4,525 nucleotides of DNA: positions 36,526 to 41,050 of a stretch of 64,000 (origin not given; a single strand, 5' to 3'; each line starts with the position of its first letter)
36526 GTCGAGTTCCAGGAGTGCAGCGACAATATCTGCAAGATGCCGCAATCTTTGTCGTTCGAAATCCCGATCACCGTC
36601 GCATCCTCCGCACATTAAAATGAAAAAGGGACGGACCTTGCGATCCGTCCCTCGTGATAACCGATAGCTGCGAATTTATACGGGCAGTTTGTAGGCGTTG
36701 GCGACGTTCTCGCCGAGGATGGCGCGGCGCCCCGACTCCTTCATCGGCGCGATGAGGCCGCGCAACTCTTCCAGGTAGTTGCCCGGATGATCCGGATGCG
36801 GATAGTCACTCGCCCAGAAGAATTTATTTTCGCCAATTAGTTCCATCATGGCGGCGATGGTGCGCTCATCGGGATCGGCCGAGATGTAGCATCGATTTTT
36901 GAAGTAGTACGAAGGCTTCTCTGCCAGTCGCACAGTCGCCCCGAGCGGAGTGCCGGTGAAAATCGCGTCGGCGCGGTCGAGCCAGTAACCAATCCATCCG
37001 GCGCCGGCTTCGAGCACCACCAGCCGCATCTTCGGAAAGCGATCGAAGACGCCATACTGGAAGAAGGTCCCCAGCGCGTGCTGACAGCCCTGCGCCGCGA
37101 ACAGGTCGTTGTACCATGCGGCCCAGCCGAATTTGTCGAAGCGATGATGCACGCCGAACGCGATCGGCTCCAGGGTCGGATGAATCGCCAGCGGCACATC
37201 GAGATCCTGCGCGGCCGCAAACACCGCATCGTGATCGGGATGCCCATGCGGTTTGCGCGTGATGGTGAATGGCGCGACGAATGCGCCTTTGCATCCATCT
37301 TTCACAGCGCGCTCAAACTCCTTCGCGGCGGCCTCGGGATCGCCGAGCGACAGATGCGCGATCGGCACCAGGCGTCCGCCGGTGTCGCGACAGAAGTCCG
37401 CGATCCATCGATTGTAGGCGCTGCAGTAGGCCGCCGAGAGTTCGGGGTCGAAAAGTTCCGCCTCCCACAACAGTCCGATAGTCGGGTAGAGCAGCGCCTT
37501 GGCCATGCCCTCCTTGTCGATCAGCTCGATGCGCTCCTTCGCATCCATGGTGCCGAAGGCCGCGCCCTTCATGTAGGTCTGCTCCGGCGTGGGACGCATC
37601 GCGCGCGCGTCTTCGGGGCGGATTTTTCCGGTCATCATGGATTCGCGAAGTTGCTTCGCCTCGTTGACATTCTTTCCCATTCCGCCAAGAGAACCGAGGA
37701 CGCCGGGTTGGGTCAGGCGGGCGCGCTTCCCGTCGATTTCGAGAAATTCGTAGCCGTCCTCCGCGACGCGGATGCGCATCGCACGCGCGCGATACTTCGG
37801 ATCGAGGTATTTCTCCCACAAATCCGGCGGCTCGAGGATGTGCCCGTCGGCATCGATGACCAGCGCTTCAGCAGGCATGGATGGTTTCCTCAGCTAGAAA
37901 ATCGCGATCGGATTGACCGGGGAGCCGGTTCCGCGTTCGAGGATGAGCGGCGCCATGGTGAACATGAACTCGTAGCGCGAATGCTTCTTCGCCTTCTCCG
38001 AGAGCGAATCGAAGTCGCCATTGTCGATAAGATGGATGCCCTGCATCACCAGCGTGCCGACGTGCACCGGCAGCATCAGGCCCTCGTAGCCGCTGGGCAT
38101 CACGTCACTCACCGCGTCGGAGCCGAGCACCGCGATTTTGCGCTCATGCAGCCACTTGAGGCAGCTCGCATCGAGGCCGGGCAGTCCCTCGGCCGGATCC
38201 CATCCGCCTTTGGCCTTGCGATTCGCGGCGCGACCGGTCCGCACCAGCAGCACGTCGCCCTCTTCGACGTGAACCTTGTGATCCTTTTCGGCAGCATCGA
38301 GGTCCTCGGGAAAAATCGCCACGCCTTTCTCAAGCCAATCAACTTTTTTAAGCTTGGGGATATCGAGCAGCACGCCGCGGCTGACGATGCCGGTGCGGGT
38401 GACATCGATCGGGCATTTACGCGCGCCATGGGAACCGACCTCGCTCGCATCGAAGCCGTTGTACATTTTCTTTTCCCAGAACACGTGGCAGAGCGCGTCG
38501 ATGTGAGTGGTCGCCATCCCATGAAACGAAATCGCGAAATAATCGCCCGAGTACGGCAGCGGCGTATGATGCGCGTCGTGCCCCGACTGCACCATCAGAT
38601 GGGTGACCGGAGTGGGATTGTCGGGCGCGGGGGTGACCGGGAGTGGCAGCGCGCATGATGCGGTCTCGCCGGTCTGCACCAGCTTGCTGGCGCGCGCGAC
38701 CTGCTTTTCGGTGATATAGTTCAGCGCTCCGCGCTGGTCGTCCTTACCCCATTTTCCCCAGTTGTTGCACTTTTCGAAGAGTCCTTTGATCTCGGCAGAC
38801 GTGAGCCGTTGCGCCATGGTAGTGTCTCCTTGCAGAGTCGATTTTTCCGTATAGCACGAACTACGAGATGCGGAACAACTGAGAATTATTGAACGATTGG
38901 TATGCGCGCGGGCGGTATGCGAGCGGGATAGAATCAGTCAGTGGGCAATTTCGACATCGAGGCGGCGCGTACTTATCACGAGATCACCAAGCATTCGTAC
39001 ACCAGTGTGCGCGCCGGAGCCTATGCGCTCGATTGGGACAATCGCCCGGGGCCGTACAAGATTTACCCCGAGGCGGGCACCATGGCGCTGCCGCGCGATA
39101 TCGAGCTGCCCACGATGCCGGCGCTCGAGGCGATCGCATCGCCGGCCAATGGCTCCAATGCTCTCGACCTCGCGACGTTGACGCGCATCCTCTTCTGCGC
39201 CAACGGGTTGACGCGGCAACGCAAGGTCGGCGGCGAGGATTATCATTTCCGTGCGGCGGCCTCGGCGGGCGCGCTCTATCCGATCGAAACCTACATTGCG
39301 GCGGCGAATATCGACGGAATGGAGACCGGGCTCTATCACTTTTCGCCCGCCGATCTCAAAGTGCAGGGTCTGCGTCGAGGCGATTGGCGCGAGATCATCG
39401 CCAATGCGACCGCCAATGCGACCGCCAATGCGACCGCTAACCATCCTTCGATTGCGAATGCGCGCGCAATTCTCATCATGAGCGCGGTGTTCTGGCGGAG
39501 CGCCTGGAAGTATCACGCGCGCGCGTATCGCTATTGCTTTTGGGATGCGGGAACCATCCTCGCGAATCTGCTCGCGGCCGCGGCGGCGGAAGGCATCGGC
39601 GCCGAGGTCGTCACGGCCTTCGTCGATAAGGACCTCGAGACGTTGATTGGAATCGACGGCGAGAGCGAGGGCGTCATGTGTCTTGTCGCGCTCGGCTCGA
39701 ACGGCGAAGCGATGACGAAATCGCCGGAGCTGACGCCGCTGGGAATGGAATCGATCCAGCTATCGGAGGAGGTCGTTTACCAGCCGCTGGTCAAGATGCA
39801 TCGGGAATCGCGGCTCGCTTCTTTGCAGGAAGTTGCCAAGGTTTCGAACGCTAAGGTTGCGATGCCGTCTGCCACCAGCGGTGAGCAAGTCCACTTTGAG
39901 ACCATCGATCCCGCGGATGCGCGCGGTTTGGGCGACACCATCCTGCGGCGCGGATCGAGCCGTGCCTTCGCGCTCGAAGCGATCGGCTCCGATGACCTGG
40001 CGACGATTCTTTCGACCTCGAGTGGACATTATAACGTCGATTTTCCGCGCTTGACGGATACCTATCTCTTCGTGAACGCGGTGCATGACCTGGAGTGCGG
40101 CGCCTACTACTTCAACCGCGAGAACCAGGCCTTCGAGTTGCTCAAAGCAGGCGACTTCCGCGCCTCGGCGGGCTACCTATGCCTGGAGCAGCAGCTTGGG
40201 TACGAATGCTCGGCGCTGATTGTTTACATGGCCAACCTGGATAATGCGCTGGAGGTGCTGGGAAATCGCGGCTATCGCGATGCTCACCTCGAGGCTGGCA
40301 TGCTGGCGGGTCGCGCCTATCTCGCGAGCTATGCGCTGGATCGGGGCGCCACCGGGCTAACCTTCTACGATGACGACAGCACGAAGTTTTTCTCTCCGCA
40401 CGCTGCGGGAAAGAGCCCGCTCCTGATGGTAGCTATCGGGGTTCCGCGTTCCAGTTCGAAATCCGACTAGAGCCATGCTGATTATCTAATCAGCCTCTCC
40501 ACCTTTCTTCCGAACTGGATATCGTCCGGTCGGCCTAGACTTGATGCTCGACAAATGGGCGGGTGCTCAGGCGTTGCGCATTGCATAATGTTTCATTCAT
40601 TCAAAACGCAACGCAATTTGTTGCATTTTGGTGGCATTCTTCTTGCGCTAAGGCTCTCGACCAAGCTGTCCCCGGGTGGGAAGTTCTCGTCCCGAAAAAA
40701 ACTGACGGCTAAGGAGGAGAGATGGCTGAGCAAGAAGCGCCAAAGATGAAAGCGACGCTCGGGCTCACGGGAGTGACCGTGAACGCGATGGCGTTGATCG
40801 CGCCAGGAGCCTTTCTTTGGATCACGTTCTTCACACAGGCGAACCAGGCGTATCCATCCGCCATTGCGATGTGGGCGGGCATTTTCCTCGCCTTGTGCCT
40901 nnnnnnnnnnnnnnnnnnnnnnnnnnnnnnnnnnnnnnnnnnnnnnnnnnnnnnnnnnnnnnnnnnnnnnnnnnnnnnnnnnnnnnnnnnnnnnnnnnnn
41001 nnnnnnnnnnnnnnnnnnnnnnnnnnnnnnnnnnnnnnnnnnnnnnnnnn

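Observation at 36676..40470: Two-domain SagB/ThcOx-like dehydrogenase divergent from an amidohydrolase-cyclase operon, with no YcaO partner and an internal ANAT tandem repeat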

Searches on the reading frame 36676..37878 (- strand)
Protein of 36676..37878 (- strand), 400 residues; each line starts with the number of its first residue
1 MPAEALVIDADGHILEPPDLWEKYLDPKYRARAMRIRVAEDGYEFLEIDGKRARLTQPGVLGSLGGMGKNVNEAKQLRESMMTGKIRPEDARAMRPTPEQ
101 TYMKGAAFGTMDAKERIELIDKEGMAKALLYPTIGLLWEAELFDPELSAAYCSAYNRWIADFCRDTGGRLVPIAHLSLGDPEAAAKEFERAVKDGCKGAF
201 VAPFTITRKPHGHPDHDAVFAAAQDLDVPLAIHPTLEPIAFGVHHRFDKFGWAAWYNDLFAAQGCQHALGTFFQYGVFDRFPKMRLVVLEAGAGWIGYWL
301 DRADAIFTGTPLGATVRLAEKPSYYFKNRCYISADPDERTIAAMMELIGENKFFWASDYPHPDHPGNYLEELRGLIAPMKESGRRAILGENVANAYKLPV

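Call 4: search_protein_families(library=pfam, proteins=[window:36676-37878:-], max_evalue=0.01)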
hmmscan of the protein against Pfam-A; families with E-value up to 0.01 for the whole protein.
window:36676-37878:- (400 aa): 1 family
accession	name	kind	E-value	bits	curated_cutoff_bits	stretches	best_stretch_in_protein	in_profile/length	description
PF04909.20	Amidohydro_2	-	9e-25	88.4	26.4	1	135-397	45-288/289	Amidohydrolase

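Call 5: search_protein_families(library=ncbifam, proteins=[window:36676-37878:-], max_evalue=0.01)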
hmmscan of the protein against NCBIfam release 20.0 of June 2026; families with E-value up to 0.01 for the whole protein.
window:36676-37878:- (400 aa): 0 families

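Call 44: search_solved_structures(query=window:36676-37878:-, max_evalue=0.001)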
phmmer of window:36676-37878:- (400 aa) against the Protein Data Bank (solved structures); distinct sequences matched with E-value up to 0.001: 38.
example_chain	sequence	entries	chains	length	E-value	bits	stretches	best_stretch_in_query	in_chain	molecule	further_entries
6omp_A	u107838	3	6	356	6.5e-27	97.7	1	109-366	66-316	PtmU3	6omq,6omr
3nur_A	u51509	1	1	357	1.1e-19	73.8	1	150-377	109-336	Amidohydrolase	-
8sm7_A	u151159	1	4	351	5.6e-19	71.5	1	140-398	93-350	Amidohydrolase 2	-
4dzi_A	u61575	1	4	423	1.2e-18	70.4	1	115-391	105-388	Putative TIM-barrel metal-dependent hydrolase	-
6m53_A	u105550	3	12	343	4.1e-16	62.1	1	113-364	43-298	2,3-dihydroxybenzoate decarboxylase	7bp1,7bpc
8uyr_A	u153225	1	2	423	1.7e-15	60.1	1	112-364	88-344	DitZ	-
4icm_A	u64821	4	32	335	1.8e-14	56.7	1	115-397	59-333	5-carboxyvanillate decarboxylase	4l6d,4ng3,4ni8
8sm8_G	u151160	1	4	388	1.2e-13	53.9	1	146-398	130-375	Putative amidohydrolase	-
6m1w_B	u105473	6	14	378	7.6e-13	51.3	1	140-364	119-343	Amidohydrolase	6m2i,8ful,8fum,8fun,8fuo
3s4t_A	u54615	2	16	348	3.5e-12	49.1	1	116-397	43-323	Amidohydrolase 2 | Gamma-resorcylate decarboxylase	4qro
6jqw_A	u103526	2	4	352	3.5e-12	49.1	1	144-362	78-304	Salicylate decarboxylase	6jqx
8h41_A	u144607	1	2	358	3.6e-12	49.1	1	144-362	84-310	Salicylate decarboxylase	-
8sm9_F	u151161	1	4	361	5.7e-12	48.4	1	146-366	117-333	Amidohydrolase 2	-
4inf_A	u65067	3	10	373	1.2e-11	47.3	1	114-362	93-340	METAL-DEPENDENT HYDROLASE | 5-Carboxyvanillate Decarboxylase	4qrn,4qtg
7a19_A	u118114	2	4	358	2.8e-11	46.1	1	80-361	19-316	Amidohydrolase 2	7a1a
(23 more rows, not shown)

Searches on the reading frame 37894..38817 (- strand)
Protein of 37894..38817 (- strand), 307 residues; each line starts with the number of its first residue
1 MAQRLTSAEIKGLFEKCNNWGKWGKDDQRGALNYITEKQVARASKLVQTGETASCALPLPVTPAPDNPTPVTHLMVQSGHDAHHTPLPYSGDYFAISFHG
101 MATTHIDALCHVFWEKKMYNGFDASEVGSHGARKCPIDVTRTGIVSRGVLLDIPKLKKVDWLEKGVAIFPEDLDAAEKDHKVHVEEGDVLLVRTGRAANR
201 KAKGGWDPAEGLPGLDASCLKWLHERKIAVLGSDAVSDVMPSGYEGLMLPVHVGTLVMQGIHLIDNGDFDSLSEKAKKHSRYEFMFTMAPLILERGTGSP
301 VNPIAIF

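Call 4: search_protein_families(library=pfam, proteins=[window:37894-38817:-], max_evalue=0.01)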
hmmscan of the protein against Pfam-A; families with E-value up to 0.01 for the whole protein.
window:37894-38817:- (307 aa): 1 family
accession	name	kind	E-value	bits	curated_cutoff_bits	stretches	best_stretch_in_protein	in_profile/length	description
PF04199.19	Cyclase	-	3e-20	73.3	23.1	1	94-237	20-139/142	Putative cyclase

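Call 5: search_protein_families(library=ncbifam, proteins=[window:37894-38817:-], max_evalue=0.01)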
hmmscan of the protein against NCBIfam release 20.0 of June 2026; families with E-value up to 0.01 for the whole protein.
window:37894-38817:- (307 aa): 0 families

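Call 43: search_solved_structures(query=window:37894-38817:-, max_evalue=0.001)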
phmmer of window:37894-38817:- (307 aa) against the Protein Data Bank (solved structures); distinct sequences matched with E-value up to 0.001: 1.
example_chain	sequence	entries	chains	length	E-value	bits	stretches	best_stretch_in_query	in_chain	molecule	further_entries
5ibz_A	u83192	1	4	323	8.2e-42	146.7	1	14-306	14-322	Uncharacterized protein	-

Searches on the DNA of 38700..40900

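Call 62: search_rna_families(source=window, start=38700, end=40900, threshold=evalue, max_evalue=1, show_alignments=2)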
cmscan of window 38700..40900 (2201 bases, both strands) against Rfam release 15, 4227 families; matches with E-value up to 1: 0.
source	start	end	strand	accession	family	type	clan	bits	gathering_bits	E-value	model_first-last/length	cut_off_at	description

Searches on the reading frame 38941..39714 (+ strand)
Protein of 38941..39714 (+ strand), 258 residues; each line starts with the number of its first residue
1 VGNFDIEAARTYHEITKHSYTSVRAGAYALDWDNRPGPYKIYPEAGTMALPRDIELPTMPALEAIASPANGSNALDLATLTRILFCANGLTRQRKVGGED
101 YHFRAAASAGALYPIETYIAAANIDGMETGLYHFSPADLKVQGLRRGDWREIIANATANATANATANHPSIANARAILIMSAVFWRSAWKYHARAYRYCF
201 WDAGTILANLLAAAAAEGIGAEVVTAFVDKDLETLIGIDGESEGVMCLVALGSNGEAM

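Call 59: search_protein_families(library=ncbifam, proteins=[window:38941-39714:+], max_evalue=0.01)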
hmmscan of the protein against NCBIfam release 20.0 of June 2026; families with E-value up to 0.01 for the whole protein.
seq(258 aa): 2 families
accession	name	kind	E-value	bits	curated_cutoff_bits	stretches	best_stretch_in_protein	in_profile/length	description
TIGR03605.1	antibiot_sagB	domain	1.6e-32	112.4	78.4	1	77-252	2-172/173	SagB family peptide dehydrogenase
TIGR04511.1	SagB_rel_DH_2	exception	4.3e-29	101.7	240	1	72-258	190-373/380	putative peptide maturation dehydrogenase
